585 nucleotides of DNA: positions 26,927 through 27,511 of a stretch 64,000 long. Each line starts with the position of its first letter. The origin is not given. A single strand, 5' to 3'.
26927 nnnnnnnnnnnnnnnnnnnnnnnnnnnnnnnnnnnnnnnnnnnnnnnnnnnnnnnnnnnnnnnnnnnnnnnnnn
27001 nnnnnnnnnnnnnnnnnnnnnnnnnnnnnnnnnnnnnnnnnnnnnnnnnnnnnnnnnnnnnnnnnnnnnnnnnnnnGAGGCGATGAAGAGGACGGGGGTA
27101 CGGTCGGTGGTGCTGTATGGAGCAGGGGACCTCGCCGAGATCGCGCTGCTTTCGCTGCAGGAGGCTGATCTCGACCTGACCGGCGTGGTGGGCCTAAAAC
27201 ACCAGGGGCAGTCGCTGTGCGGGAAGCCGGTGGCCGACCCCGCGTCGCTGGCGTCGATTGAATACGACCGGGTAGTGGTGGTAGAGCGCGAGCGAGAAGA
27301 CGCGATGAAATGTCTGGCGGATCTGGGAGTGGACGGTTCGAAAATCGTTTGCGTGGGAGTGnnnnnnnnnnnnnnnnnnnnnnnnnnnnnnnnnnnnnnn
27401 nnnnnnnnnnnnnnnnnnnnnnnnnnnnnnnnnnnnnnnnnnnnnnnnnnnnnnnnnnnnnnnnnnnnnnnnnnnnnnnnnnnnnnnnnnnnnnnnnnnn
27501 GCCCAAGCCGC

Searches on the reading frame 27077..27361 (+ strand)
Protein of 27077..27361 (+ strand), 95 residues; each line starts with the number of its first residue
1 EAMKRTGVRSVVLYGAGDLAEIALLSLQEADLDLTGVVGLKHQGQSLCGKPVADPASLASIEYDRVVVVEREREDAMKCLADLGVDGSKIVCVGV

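Call 56: search_solved_structures(query=window:27077-27361:+, max_evalue=10)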
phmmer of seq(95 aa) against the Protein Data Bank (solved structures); distinct sequences matched with E-value up to 10: 4.
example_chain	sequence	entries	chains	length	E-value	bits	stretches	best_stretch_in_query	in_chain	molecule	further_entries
9i5t_U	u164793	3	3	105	0.2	15.2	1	33-92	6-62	Large ribosomal subunit protein bL21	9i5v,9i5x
2g6t_A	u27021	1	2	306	0.2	15.2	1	24-90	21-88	Uncharacterized protein, homolog HI1244 from Haemophilus influenzae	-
8oys_A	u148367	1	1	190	0.24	15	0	52-93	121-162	De novo designed TIM-barrel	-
3fm0_A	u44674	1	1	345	2.2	11.9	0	57-84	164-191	Protein CIAO1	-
